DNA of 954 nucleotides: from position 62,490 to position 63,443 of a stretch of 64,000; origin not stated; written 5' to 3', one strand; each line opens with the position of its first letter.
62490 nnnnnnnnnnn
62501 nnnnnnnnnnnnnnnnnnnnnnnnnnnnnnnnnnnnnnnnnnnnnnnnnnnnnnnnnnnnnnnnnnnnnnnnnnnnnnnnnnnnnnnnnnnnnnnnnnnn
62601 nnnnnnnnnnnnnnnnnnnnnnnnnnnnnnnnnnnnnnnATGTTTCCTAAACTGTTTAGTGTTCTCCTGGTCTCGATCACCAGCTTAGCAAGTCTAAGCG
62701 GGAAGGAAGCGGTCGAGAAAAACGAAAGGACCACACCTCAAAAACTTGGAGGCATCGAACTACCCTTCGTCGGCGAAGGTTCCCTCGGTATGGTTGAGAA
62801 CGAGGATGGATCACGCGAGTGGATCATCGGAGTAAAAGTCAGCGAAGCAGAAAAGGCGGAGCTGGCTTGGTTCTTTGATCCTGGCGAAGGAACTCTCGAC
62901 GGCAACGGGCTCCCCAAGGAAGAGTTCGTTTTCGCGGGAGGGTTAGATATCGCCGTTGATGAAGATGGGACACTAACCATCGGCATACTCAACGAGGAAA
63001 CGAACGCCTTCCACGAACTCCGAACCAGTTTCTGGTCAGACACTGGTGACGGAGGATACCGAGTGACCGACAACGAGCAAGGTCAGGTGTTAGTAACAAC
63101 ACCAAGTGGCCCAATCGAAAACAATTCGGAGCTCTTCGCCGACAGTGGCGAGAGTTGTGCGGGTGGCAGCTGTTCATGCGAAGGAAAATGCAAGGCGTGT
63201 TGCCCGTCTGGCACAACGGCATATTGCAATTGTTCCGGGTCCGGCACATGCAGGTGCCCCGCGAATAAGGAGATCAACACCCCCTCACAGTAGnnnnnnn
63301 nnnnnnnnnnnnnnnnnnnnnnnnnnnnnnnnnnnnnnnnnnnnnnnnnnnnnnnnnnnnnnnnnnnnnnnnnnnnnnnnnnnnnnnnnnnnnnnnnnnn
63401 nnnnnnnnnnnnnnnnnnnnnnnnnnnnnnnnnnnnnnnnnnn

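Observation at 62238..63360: Secreted protein with a 12-cysteine C-terminal tail, preceded by a mini TM protein, in a self-contained two-terminator unit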

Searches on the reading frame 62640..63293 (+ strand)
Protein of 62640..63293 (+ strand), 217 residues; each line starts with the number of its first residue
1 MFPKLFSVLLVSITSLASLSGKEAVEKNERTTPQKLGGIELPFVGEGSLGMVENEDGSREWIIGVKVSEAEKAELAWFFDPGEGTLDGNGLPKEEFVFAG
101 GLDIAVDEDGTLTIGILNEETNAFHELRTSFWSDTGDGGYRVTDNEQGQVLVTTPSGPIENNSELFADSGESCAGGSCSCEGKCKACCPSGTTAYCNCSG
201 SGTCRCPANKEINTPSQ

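Call 4: search_protein_families(library=pfam, proteins=[window:62640-63293:+], max_evalue=1)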
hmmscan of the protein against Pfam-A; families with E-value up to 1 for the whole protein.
window:62640-63293:+ (217 aa): 1 family
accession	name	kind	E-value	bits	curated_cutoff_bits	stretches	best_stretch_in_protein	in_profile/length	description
PF19917.4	bpX1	-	0.1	12.9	27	1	94-124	2-32/82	MoxR-vWA-beta-propeller ternary system domain bpX1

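Call 6: find_homologous_proteins(query=window:62640-63290:+, max_evalue=0.01)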
Query window:62640-63290:+ (217 aa): 1 proteins with E <= 0.01 among 233 candidates.
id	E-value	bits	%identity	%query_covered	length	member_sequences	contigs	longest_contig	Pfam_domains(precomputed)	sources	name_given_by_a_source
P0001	2.8e-142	490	100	100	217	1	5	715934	-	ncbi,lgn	-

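Call 7: search_protein_families(library=ncbifam, proteins=[window:62640-63290:+], max_evalue=10)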
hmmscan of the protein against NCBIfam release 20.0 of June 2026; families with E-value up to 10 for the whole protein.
window:62640-63290:+ (217 aa): 0 families

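Call 10: find_encoding_contigs(protein=P0001, flank=10000, max_places=10)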
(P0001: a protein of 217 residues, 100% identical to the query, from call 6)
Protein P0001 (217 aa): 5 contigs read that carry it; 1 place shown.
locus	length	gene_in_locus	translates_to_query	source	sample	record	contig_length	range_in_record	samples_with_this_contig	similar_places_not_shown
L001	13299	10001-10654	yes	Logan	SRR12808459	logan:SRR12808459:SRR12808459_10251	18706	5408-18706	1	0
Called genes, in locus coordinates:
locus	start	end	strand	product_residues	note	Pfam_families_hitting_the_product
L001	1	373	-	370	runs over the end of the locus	PF01098:FTSW_RODA_SPOVE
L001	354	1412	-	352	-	PF00953:Glycos_transf_4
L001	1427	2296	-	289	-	PF00768:Peptidase_S11 (weak), PF02113:Peptidase_S13 (faint), PF00768:Peptidase_S11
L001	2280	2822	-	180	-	PF04079:SMC_ScpB, PF12802:MarR_2 (faint)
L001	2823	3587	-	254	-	PF02616:SMC_ScpA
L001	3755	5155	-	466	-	PF01336:tRNA_anti-codon, PF00152:tRNA-synt_2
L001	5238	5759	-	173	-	PF13189:Cytidylate_kin2, PF13207:AAA_17 (weak), PF13238:AAA_18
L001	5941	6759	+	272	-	PF00763:THF_DHG_CYH, PF02882:THF_DHG_CYH_C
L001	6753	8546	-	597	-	PF00664:ABC_membrane, PF00005:ABC_tran, PF13304:AAA_21 (faint)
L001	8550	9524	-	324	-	PF00579:tRNA-synt_1b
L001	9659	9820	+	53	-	-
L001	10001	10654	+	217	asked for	-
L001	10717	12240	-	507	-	PF00512:HisKA, PF02518:HATPase_c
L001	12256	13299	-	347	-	?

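Call 11: find_related_loci(query=window:62640-63290:+, collection=genome_contigs, flank=10000)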
Query window:62640-63290:+ (217 aa) in genome_contigs; peptide patterns used: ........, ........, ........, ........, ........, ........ (x = any residue, [..] = any of these).
148 stretches matched a pattern, but none encodes a relative of the query by tblastn (E <= 1e-3).

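Call 16: search_protein_representatives(protein=window:62640-63290:+)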
Query: 217 residues. Proteins with E-value up to 0.001 (for the whole library): 24; up to 1e-10: 5; up to 1e-30: 1. The best 24 are listed.
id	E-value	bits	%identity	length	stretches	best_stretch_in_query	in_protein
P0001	9.0e-143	489.8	100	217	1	1-217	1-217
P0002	1.2e-17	80.7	36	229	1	32-211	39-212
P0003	6.3e-15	71.7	37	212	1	40-209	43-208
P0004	3.7e-14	69.2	34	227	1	7-208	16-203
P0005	2.0e-11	60.3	32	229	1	15-210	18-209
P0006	6.7e-10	55.3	36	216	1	28-210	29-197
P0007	8.3e-10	55.0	59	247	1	158-213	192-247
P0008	1.0e-08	51.5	34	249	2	157-214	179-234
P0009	8.4e-08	48.4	34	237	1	27-216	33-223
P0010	8.6e-08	48.4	36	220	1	31-213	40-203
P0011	1.0e-07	48.2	32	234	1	29-211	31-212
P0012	3.4e-07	46.5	48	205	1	144-207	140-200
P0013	3.8e-06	43.0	37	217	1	17-211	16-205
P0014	4.5e-06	42.8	34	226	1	33-208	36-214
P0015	5.7e-06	42.5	41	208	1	153-210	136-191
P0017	4.6e-05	39.5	33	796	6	140-173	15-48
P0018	5.0e-05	39.4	33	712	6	43-102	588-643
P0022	3.2e-04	36.7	28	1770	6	97-175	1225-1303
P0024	9.3e-04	35.2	29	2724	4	36-116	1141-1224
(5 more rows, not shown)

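Call 20: find_homologous_proteins(query=A1, max_evalue=0.001)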
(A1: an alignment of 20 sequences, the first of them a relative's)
Query A1 (20 sequences) (217 aa, profile of the alignment): 5 proteins with E <= 0.001 among 3912 candidates.
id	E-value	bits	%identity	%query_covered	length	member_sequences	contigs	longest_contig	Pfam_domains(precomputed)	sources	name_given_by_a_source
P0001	2.9e-50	189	100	100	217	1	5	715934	-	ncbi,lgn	-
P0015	4.7e-47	179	37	42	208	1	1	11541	-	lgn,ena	-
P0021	1.1e-27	115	34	51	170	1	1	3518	-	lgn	-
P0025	2.8e-23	101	37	52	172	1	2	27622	-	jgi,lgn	-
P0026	1.7e-20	92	34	56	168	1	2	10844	-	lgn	-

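Call 21: find_encoding_contigs(protein=P0015, flank=10000, max_places=3)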
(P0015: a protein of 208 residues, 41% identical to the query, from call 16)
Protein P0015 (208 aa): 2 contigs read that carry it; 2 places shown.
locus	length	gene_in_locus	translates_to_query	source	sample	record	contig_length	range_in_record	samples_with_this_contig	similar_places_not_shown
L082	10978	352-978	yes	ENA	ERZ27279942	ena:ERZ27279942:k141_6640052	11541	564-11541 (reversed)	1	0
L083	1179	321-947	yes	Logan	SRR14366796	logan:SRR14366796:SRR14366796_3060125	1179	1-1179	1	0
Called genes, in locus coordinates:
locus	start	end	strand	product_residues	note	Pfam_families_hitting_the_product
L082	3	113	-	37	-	?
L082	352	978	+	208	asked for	-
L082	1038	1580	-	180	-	-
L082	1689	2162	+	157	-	-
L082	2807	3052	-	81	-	-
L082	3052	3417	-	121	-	-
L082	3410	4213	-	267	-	PF00149:Metallophos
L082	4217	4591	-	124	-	-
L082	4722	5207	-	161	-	-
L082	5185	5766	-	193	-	-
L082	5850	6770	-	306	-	PF03102:NeuB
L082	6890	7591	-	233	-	PF02348:CTP_transf_3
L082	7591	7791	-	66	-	-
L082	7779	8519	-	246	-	PF01973:MptE-like (weak)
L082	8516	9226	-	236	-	PF01973:MptE-like (faint)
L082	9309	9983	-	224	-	PF00149:Metallophos (weak)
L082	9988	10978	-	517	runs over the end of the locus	?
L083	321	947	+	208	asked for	-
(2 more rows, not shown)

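Call 22: find_encoding_contigs(protein=P0025, flank=10000, max_places=3)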
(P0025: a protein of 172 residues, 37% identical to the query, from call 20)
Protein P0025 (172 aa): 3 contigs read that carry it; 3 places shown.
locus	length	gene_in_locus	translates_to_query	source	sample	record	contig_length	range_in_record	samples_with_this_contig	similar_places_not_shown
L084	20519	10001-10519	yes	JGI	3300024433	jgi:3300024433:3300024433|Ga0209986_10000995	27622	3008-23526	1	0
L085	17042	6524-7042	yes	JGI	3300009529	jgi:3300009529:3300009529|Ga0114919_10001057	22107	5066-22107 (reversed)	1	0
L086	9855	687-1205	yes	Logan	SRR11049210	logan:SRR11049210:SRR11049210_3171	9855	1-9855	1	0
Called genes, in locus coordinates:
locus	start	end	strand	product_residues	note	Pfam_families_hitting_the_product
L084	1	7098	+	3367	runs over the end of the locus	?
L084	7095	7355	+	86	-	-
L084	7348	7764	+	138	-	-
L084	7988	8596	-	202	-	-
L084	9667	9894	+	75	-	-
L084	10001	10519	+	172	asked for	-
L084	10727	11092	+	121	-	-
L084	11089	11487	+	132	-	-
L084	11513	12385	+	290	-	-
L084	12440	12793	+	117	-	-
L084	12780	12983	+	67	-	-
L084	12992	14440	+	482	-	PF07505:DUF5131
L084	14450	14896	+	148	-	-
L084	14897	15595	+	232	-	-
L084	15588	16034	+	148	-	PF12728:HTH_17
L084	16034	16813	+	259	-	-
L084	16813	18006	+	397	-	-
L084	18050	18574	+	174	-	-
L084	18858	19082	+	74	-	-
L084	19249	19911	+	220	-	-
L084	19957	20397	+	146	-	-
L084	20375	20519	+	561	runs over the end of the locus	-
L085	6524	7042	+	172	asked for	-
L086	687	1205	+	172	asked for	-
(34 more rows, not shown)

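Call 23: find_encoding_contigs(protein=P0026, flank=10000, max_places=3)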
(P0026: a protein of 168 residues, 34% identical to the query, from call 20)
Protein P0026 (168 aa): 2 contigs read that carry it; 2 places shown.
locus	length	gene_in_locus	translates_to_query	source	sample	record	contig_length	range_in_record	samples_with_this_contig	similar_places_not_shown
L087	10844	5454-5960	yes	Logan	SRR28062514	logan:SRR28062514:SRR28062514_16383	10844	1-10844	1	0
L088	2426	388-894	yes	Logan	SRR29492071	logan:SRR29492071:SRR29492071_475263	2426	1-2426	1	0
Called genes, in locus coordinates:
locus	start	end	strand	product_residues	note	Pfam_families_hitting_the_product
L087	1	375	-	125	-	?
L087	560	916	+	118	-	-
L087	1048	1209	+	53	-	-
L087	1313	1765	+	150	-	-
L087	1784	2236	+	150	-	-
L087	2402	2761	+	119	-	-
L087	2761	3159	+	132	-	-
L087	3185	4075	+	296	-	-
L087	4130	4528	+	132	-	-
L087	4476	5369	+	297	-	PF07505:DUF5131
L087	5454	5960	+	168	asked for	-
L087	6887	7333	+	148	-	-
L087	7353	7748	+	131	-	PF12728:HTH_17 (weak)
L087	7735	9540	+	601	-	-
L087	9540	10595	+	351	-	-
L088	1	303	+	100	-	?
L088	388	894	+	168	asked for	-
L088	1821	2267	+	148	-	-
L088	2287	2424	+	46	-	?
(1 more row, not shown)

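Call 26: find_related_loci(query=P0025, collection=viral_contigs, flank=10000)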
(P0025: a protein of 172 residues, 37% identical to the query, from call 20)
Query P0025 (172 aa) in viral_contigs; peptide patterns used: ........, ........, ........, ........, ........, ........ (x = any residue, [..] = any of these).
9 stretches matched a pattern, but none encodes a relative of the query by tblastn (E <= 1e-3).

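Call 27: find_related_loci(query=P0001, collection=viral_contigs, flank=10000)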
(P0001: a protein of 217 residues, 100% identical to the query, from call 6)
Query P0001 (217 aa) in viral_contigs; peptide patterns used: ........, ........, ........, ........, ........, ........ (x = any residue, [..] = any of these).
13 stretches matched a pattern, but none encodes a relative of the query by tblastn (E <= 1e-3).

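Call 33: search_protein_families(library=phrogs, proteins=[L084:7988-8596:-, L084:10727-11092:+, L084:11089-11487:+, L084:11513-12385:+, L084:12992-14440:+, L084:14897-15595:+, L084:16034-16813:+, L084:16813-18006:+, L084:18050-18574:+, L084:19249-19911:+], max_evalue=0.001)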
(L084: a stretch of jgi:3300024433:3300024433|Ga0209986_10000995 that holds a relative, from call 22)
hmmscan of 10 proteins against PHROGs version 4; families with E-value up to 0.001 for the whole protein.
L084:7988-8596:- (202 aa): 0 families

L084:10727-11092:+ (121 aa): 0 families

L084:11089-11487:+ (132 aa): 4 families
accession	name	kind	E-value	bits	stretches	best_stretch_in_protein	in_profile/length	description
phrog_5154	-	unknown function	1.9e-20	74.3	1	4-122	150-259/454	-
phrog_18865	-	unknown function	2.7e-13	51.3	1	6-116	77-177/183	-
phrog_11782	-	unknown function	3.4e-13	50.7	1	6-120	6-111/290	-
phrog_4435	-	unknown function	3e-06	28.2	1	5-86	189-234/252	-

L084:11513-12385:+ (290 aa): 0 families

L084:12992-14440:+ (482 aa): 1 family
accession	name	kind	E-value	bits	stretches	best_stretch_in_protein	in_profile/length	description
phrog_2045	-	unknown function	3.4e-66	224.7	1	113-366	2-239/299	-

L084:14897-15595:+ (232 aa): 4 families
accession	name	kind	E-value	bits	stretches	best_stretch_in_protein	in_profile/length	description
phrog_874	-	unknown function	1.6e-43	150.1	1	2-231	64-258/277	-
phrog_27495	-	unknown function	1.8e-12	48.3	1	3-86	5-95/186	-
phrog_28019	-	unknown function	2.4e-11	44.5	1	3-35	1-33/55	-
phrog_18361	-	unknown function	9.7e-10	40.1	1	148-231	1-87/92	-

L084:16034-16813:+ (259 aa): 0 families

L084:16813-18006:+ (397 aa): 0 families

L084:18050-18574:+ (174 aa): 0 families

L084:19249-19911:+ (220 aa): 2 families
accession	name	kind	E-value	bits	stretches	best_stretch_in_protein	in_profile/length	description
phrog_1008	-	other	2.3e-29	103.8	1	7-214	32-281/329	DNA methyltransferase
phrog_26627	-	unknown function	1.5e-07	32.5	1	193-216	32-55/71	-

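Call 34: search_protein_families(library=phrogs, proteins=[L082:1038-1580:-, L082:1689-2162:+, L082:3052-3417:-, L082:3410-4213:-, L082:4217-4591:-, L082:4722-5207:-, L082:5185-5766:-, L082:7779-8519:-, L082:8516-9226:-, L082:9309-9983:-], max_evalue=0.001)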
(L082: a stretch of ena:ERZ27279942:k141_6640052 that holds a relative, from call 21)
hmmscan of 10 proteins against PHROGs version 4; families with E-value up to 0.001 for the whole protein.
L082:1038-1580:- (180 aa): 0 families

L082:1689-2162:+ (157 aa): 0 families

L082:3052-3417:- (121 aa): 0 families

L082:3410-4213:- (267 aa): 4 families
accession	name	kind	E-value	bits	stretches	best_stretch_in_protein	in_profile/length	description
phrog_246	-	other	3.3e-28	99.9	1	2-255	178-386/417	NinI-like serine-threonine phosphatase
phrog_20114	-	other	3.2e-13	51.1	1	2-80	5-81/131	phosphoesterase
phrog_8238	-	DNA, RNA and nucleotide metabolism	1.5e-10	40.8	1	2-72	174-244/737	RNA ligase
phrog_9096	-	unknown function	9.5e-05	23.3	1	2-72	15-80/157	-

L082:4217-4591:- (124 aa): 1 family
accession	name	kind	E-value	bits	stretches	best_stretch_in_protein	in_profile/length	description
phrog_20456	-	unknown function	7.2e-06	27.3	1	5-120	13-121/126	-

L082:4722-5207:- (161 aa): 0 families

L082:5185-5766:- (193 aa): 0 families

L082:7779-8519:- (246 aa): 1 family
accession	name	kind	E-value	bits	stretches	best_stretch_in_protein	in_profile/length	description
phrog_4603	-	other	4.9e-12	46.8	1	19-149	1-109/178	alpha-2;3-sialyltransferase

L082:8516-9226:- (236 aa): 1 family
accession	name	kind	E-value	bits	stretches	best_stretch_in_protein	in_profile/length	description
phrog_4603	-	other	6.9e-10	39.8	1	23-159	2-112/178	alpha-2;3-sialyltransferase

L082:9309-9983:- (224 aa): 2 families
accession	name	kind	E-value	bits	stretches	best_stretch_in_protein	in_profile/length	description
phrog_547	-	other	9.6e-44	150.3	1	6-201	24-203/245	phosphoesterase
phrog_1649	-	other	3e-05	23.8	1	17-101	42-112/308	metallo-phosphoesterase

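Call 36: search_solved_structures(query=A1, max_evalue=10, show_alignments=3)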
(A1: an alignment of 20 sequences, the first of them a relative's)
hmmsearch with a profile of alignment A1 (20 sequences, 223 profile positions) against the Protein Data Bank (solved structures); distinct sequences matched with E-value up to 10: 8.
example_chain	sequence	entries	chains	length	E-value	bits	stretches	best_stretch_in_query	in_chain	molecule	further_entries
8b2q_I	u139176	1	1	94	0.61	13.1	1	54-108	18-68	Tannerella forsythia potempin A (PotA)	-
8b2n_B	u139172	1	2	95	0.63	13.1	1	54-108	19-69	Tannerella forsythia potempin A (PotA)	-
8b2m_A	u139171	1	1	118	0.63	13.1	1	53-108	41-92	Tannerella forsythia Potempin A (PotA)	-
2vzp_A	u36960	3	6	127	0.68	13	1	33-121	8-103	EXO-BETA-D-GLUCOSAMINIDASE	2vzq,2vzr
6s8n_C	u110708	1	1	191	0.75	12.8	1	5-120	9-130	Lipopolysaccharide export system protein LptC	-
6mi7_C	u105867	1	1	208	0.93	12.5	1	5-119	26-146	Lipopolysaccharide export system protein LptC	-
2f68_X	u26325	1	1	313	2.1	11.4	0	106-158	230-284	Collagen adhesin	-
2f6a_A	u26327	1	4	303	2.6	11.1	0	106-158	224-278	Collagen adhesin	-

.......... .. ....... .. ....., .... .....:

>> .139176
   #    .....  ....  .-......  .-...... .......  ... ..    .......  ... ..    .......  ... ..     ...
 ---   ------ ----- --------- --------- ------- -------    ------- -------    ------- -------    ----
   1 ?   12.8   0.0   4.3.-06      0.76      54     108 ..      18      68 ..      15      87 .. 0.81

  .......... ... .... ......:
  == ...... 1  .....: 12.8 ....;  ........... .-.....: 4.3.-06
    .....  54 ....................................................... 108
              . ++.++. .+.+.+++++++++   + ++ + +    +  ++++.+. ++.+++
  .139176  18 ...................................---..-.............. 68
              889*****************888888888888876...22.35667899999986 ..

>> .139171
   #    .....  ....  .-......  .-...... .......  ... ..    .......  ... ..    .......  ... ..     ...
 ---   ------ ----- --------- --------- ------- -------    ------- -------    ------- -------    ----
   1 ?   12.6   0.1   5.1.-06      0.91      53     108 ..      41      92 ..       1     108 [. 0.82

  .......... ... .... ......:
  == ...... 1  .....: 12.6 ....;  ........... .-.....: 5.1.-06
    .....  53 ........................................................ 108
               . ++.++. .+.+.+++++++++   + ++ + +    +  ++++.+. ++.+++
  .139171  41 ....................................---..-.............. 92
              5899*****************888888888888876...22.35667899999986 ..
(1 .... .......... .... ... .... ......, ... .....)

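Call 37: search_protein_families(library=pfam, alignment_id=A1, max_evalue=1)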
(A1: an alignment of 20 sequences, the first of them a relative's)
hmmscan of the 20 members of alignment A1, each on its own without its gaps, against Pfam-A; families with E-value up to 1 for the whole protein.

A. member 1, P0001 (217 aa): 1 family
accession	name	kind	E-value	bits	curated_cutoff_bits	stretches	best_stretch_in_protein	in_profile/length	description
PF19917.4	bpX1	-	0.1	12.9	27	1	94-124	2-32/82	MoxR-vWA-beta-propeller ternary system domain bpX1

B. families by the number of members that match (of 20 scanned): 7 families
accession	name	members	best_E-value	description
PF19922.4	bpX6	1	0.031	MoxR-vWA-beta-propeller ternary system domain bpX6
PF19917.4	bpX1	1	0.1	MoxR-vWA-beta-propeller ternary system domain bpX1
PF13190.11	PDGLE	1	0.12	PDGLE domain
PF09521.16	RE_NgoPII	1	0.14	NgoPII restriction endonuclease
PF22579.2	Cbm74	1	0.17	Carbohydrate binding module-like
PF05984.18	Cytomega_UL20A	1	0.21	Cytomegalovirus UL20A protein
PF09765.14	FANCL_d1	1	0.35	FANCL UBC-like domain 1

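Call 41: predict_structure(alignment_id=A1)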
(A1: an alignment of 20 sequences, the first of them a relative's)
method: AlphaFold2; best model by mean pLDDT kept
length: 217 residues; sequences in the alignment: 20
mean_pLDDT: 74.5   pTM: 0.53
mean pLDDT of the five models: 74.5, 74.3, 74.2, 73.3, 73.1
residues with pLDDT >= 90: 51; 70-90: 76; 50-70: 73; < 50: 17
segments of 3 or more residues with pLDDT < 50: 1-4, 161-169
pLDDT, mean of each block of 10 residues (from residue 1): 49 56 60 78 92 86 83 78 61 81 92 91 88 61 61 52 46 88 88 93 88 64
secondary structure, 60 per line:
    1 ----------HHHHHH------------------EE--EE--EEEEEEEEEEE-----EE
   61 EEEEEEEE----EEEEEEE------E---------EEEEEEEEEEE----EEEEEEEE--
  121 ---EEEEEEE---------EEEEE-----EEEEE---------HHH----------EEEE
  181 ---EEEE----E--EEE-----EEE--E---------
elements in order: H11-16 E43-53 E59-68 E73-79 E96-106 E111-118 E124-130 E140-144 E150-154 E177-180 E184-187 E195-197 E203-205
